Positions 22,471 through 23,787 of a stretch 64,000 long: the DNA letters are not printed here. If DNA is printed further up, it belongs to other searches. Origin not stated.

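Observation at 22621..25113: Radical SAM/SPASM maturase carries an extra ~330-aa N-terminal domain of unknown function ahead of the RRE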

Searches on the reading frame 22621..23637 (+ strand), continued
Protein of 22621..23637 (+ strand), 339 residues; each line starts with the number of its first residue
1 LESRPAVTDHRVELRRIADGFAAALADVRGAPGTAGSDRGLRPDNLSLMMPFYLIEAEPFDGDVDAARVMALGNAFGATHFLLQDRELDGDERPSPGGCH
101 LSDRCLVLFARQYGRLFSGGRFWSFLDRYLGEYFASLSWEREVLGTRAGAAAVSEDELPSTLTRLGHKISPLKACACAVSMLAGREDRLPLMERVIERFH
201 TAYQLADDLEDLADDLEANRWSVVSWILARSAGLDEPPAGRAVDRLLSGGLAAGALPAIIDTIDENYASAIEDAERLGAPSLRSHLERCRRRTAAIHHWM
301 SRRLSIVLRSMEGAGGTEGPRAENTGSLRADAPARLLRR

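Call 36: search_protein_families(library=pfam, proteins=[P0020, P0025, P0029, P0031, P0039, P0151, P0102, P0144, P0148, P0042], max_evalue=0.001)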
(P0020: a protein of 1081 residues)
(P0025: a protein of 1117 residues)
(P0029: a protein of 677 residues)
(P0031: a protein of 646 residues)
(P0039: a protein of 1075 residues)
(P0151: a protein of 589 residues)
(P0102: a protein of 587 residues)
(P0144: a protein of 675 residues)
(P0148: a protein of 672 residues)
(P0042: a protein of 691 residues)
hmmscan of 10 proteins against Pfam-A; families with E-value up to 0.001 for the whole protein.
P0020 (1081 aa): 2 families
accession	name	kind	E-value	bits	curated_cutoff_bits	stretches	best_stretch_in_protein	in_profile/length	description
PF13243.12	SQHop_cyclase_C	-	6.9e-17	61.9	26.1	1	145-282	137-285/319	Squalene-hopene cyclase C-terminal domain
PF13249.12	SQHop_cyclase_N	-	4.3e-06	26.5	26.2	1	173-274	5-106/291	Squalene-hopene cyclase N-terminal domain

P0025 (1117 aa): 4 families
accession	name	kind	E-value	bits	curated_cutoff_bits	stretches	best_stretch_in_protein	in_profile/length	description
PF13243.12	SQHop_cyclase_C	-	5.8e-15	55.6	26.1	1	81-289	54-287/319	Squalene-hopene cyclase C-terminal domain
PF13249.12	SQHop_cyclase_N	-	3.6e-05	23.5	26.2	0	221-290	2-68/291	Squalene-hopene cyclase N-terminal domain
PF00432.27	Prenyltrans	-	6.4e-05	23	26.5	0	219-288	51-120/304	Prenyltransferase alpha-alpha toroid domain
PF19086.5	Terpene_syn_C_2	-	0.00072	19.8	23.7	0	476-572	67-167/199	Terpene synthase family 2, C-terminal metal binding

P0029 (677 aa): 3 families
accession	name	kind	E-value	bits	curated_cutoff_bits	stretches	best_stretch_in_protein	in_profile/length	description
PF13243.12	SQHop_cyclase_C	-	1.5e-14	54.3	26.1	1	218-287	158-226/319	Squalene-hopene cyclase C-terminal domain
PF13249.12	SQHop_cyclase_N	-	3.8e-08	33.3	26.2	1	175-280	1-106/291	Squalene-hopene cyclase N-terminal domain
PF07678.20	TED_complement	-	2.3e-05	24.1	22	0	7-82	61-132/312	A-macroglobulin TED domain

P0031 (646 aa): 3 families
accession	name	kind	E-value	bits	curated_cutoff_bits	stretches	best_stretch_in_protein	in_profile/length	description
PF13243.12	SQHop_cyclase_C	-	1.1e-17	64.6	26.1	1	147-285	137-286/319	Squalene-hopene cyclase C-terminal domain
PF13249.12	SQHop_cyclase_N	-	1.2e-08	35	26.2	1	171-275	1-105/291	Squalene-hopene cyclase N-terminal domain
PF00432.27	Prenyltrans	-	9.3e-06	25.7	26.5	1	113-279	56-211/304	Prenyltransferase alpha-alpha toroid domain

P0039 (1075 aa): 3 families
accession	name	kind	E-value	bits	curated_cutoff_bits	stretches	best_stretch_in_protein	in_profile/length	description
PF13243.12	SQHop_cyclase_C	-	1.4e-16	60.9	26.1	1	87-296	53-286/319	Squalene-hopene cyclase C-terminal domain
PF13249.12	SQHop_cyclase_N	-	1e-05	25.3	26.2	0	163-207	29-72/291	Squalene-hopene cyclase N-terminal domain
PF00432.27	Prenyltrans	-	5.4e-05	23.2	26.5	0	118-290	49-211/304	Prenyltransferase alpha-alpha toroid domain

P0151 (589 aa): 6 families
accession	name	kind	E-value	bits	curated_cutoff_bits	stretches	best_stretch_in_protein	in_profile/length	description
PF13649.12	Methyltransf_25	-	2.6e-10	41.3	27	1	38-116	1-82/97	Methyltransferase domain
PF08241.18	Methyltransf_11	-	3.2e-09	37.7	21.2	1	40-117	2-80/95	Methyltransferase domain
PF13847.12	Methyltransf_31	-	2.5e-07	30.9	27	1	34-111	3-87/145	Methyltransferase domain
PF08242.18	Methyltransf_12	-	1.2e-06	29.5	30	1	40-117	2-85/98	Methyltransferase domain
PF05175.20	MTS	-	9.1e-06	25.8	23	1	34-102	31-102/170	Methyltransferase small domain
PF13489.12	Methyltransf_23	-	0.00052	20.2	27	0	34-112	22-95/164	Methyltransferase domain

P0102 (587 aa): 0 families

P0144 (675 aa): 3 families
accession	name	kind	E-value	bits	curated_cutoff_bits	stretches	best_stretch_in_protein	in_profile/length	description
PF13243.12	SQHop_cyclase_C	-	4.6e-22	78.9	26.1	1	434-613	97-286/319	Squalene-hopene cyclase C-terminal domain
PF00432.27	Prenyltrans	-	1.3e-08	35.1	26.5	1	434-607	56-211/304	Prenyltransferase alpha-alpha toroid domain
PF13249.12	SQHop_cyclase_N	-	2.2e-06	27.5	26.2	1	497-570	1-72/291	Squalene-hopene cyclase N-terminal domain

P0148 (672 aa): 1 family
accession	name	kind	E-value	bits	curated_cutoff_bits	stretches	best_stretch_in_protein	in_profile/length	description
PF13243.12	SQHop_cyclase_C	-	0.00022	20.8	26.1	0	409-470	53-114/319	Squalene-hopene cyclase C-terminal domain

P0042 (691 aa): 0 families

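Call 42: predict_structure(alignment_id=A3)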
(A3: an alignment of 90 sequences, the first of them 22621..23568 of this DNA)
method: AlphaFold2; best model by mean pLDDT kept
length: 316 residues; sequences in the alignment: 90
mean_pLDDT: 92.6   pTM: 0.91
mean pLDDT of the five models: 92.6, 92.1, 91.9, 91.9, 91.4
residues with pLDDT >= 90: 266; 70-90: 31; 50-70: 16; < 50: 3
segments of 3 or more residues with pLDDT < 50: none
pLDDT, mean of each block of 10 residues (from residue 1): 67 93 86 53 88 97 97 97 93 93 96 97 98 97 97 98 98 98 98 98 97 94 98 94 90 95 98 98 97 92 87 77
secondary structure, 60 per line:
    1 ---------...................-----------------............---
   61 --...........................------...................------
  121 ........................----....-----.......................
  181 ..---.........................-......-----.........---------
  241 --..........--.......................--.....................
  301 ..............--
elements in order: H10-28 H46-57 H63-89 H96-114 H121-144 H149-152 H158-182 H186-210 H212-217 H223-231 H243-252 H255-277 H280-314

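Call 44: fold_search(model_id=the predicted structure, library=pdb)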
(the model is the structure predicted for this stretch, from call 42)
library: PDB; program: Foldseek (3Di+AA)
matches with E <= 10: 393; with E <= 0.001: 8
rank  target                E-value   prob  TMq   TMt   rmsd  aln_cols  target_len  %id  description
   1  5ze6_D                1.7e-04  1.00  0.67  0.69   4.3       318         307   17  CRYSTAL STRUCTURE OF OCTAPRENYL PYROPHOSPHATE SYNTHASE FROM ESCHERICHIA COLI WITH BPH-981 (released 2019-02-27)
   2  5ze6_B                2.2e-04  1.00  0.67  0.68   4.7       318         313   15  CRYSTAL STRUCTURE OF OCTAPRENYL PYROPHOSPHATE SYNTHASE FROM ESCHERICHIA COLI WITH BPH-981 (released 2019-02-27)
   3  5ze6_A                2.3e-04  1.00  0.65  0.65   4.9       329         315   16  CRYSTAL STRUCTURE OF OCTAPRENYL PYROPHOSPHATE SYNTHASE FROM ESCHERICHIA COLI WITH BPH-981 (released 2019-02-27)
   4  3wjk_B                3.1e-04  1.00  0.67  0.69   4.5       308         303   16  Crystal structure of Octaprenyl Pyrophosphate synthase from Escherichia coli (released 2014-06-18)
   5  3wjo_B                5.8e-04  1.00  0.66  0.68   4.5       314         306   16  Crystal structure of Octaprenyl Pyrophosphate synthase from Escherichia coli with isopentenyl pyrophosphate (IPP) (released 2014-06-18)
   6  4jyx_C                6.3e-04  1.00  0.60  0.61   5.9       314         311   13  Crystal structure of polyprenyl synthase PATL_3739 (TARGET EFI-509195) FROM PSEUDOALTEROMONAS ATLANTICA, COMPLEX WITH  (released 2013-04-10)
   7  4jyx_E                8.4e-04  1.00  0.63  0.64   6.2       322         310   14  Crystal structure of polyprenyl synthase PATL_3739 (TARGET EFI-509195) FROM PSEUDOALTEROMONAS ATLANTICA, COMPLEX WITH  (released 2013-04-10)
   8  5ze6_C                8.4e-04  1.00  0.58  0.61   6.4       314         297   17  CRYSTAL STRUCTURE OF OCTAPRENYL PYROPHOSPHATE SYNTHASE FROM ESCHERICHIA COLI WITH BPH-981 (released 2019-02-27)
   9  4jyx_H                1.1e-03  1.00  0.64  0.64   5.5       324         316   13  Crystal structure of polyprenyl synthase PATL_3739 (TARGET EFI-509195) FROM PSEUDOALTEROMONAS ATLANTICA, COMPLEX WITH  (released 2013-04-10)
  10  4jyx_B                1.2e-03  1.00  0.68  0.68   5.1       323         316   13  Crystal structure of polyprenyl synthase PATL_3739 (TARGET EFI-509195) FROM PSEUDOALTEROMONAS ATLANTICA, COMPLEX WITH  (released 2013-04-10)
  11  4jyx_A                1.4e-03  1.00  0.67  0.67   5.0       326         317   13  Crystal structure of polyprenyl synthase PATL_3739 (TARGET EFI-509195) FROM PSEUDOALTEROMONAS ATLANTICA, COMPLEX WITH  (released 2013-04-10)
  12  5zlf_C                1.5e-03  1.00  0.62  0.68   5.2       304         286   14  CRYSTAL STRUCTURE OF OCTAPRENYL PYROPHOSPHATE SYNTHASE FROM ESCHERICHIA COLI WITH ligand BPH-629 (released 2019-03-27)
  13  4jyx_F                1.8e-03  1.00  0.63  0.64   5.2       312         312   12  Crystal structure of polyprenyl synthase PATL_3739 (TARGET EFI-509195) FROM PSEUDOALTEROMONAS ATLANTICA, COMPLEX WITH  (released 2013-04-10)
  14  4jyx_D                2.0e-03  1.00  0.65  0.65   5.0       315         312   12  Crystal structure of polyprenyl synthase PATL_3739 (TARGET EFI-509195) FROM PSEUDOALTEROMONAS ATLANTICA, COMPLEX WITH  (released 2013-04-10)
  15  4jxn                  2.3e-03  1.00  0.57  0.60   6.6       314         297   16  CRYSTAL STRUCTURE OF POLYPRENYL SYNTHASE ISP_B (TARGET EFI-509198) FROM Roseobacter denitrificans (released 2013-05-01)
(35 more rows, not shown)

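Call 63: list_cluster_members(proteins=[P0070, P0075, P0091, P0125, P0143, P0144, P0148, P0031, P0025, P0018])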
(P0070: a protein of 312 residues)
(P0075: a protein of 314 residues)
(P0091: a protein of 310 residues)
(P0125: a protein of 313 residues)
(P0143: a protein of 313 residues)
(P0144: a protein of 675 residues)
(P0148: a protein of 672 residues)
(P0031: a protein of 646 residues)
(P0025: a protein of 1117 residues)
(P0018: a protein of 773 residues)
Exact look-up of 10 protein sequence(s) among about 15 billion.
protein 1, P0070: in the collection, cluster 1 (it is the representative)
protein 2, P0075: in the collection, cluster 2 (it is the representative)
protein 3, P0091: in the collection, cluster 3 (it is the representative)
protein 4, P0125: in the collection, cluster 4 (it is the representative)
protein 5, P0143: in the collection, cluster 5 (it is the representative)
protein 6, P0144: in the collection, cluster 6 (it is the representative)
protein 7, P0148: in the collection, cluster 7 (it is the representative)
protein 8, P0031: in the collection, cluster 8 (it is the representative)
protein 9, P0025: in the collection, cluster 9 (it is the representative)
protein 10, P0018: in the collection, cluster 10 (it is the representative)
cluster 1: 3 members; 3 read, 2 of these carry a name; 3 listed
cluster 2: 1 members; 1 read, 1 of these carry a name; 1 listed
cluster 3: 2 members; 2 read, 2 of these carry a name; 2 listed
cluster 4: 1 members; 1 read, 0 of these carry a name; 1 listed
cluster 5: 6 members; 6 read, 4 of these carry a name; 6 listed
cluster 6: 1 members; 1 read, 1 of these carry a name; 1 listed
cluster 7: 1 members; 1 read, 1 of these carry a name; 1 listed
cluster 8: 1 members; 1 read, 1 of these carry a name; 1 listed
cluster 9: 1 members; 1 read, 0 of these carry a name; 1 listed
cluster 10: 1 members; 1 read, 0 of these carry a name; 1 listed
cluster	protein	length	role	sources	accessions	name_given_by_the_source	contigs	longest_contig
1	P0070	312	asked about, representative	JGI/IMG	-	hypothetical protein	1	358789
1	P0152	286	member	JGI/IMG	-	hypothetical protein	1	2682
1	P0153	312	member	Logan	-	-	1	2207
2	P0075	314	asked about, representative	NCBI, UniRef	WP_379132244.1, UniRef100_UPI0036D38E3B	hypothetical protein [Paenibacillus sp. sgz500958] | hypothetical protein n=1 Tax=Paenibacillus sp. sgz500958 TaxID=3242475 RepID=UPI0036D38E3B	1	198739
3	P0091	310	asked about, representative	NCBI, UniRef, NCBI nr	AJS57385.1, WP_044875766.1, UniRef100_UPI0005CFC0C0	class 1 isoprenoid biosynthesis enzyme [Paenibacillus sp. IHBB 10380] | class 1 isoprenoid biosynthesis enzyme n=1 Tax=Paenibacillus sp. IHBB 10380 TaxID=1566358 ...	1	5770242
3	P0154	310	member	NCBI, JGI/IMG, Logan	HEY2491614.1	MAG TPA: class 1 isoprenoid biosynthesis enzyme [Paenibacillus sp.] | hypothetical protein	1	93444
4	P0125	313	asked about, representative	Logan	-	-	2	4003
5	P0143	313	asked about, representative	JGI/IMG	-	hypothetical protein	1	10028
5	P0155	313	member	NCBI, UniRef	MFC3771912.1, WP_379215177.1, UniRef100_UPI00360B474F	hypothetical protein [Paenibacillus sp. GCM10012303] | hypothetical protein n=1 Tax=Paenibacillus sp. GCM10012303 TaxID=3317340 ...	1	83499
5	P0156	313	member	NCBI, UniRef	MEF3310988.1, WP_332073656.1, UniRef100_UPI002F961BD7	hypothetical protein PV433_19095 [Paenibacillus sp. GYB004] | hypothetical protein n=1 Tax=Paenibacillus sp. GYB004 TaxID=2994393 RepID=UPI002F961BD7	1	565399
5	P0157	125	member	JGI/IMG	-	hypothetical protein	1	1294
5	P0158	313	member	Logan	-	-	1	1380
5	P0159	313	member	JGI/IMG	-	-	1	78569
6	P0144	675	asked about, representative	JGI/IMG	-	sporulenol synthase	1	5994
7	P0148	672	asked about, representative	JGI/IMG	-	hypothetical protein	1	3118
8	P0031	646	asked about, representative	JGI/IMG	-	hypothetical protein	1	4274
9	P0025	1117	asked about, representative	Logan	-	-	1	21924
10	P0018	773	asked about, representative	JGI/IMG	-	-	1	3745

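Call 95: list_cluster_members(proteins=[P0002, P0003, P0004, P0006, P0010, P0013, P0019, P0021, P0022, P0020])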
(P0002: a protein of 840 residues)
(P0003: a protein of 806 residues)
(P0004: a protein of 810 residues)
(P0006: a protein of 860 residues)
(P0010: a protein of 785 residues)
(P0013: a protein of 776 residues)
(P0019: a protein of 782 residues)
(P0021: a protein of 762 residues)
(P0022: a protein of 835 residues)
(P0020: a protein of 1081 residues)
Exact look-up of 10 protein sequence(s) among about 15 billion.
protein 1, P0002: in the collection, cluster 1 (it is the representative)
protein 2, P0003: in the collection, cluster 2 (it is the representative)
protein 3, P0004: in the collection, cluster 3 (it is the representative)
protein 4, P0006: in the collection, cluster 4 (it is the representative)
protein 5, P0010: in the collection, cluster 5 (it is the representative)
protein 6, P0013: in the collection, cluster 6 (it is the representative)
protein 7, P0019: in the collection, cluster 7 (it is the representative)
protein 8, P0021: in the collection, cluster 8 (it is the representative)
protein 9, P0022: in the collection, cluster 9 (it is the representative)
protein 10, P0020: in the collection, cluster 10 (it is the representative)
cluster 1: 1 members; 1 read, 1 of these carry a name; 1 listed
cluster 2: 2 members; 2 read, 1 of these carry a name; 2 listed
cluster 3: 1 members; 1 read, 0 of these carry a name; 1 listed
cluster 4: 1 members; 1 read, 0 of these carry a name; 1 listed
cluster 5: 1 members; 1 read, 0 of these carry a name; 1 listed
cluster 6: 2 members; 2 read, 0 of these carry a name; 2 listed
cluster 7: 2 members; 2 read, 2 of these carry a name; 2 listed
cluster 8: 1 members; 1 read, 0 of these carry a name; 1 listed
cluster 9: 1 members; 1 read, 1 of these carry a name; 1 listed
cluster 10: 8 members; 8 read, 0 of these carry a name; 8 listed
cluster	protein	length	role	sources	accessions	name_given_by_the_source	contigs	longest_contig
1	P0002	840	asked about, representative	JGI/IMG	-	uncharacterized protein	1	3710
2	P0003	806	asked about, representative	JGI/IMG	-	uncharacterized protein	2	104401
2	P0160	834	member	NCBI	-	-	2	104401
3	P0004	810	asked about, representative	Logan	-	-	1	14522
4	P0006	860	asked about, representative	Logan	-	-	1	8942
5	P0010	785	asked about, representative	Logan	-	-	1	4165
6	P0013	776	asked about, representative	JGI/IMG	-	-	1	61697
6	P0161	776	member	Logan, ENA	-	-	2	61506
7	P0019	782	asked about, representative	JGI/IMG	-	uncharacterized protein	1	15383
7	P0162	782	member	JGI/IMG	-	uncharacterized protein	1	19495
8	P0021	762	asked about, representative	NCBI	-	-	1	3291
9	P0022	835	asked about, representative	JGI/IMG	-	uncharacterized protein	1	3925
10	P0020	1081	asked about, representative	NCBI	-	-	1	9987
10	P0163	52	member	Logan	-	-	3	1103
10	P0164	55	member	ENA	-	-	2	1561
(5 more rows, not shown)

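Call 96: find_homologous_proteins(query=P0019, max_evalue=1e-30)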
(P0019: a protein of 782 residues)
Query P0019 (782 aa): 6 proteins with E <= 1e-30 among 7742 candidates.
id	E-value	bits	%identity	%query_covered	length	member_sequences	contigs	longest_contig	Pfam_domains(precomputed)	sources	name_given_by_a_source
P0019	0.0e+0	1830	100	100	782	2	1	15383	PF04055.28,PF13353.12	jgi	jgi:uncharacterized protein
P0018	7.4e-194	664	40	97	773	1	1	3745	PF04055.28,PF13353.12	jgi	-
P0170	9.3e-70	254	31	57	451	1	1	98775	PF13186.12,PF04055.28,PF13353.12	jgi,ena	-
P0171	1.8e-61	227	31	57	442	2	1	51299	PF04055.28,PF13353.12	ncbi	-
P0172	4.9e-39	153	26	57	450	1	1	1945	PF04055.28,PF13353.12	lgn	-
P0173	8.3e-34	135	30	37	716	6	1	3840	PF04055.28,PF13353.12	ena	-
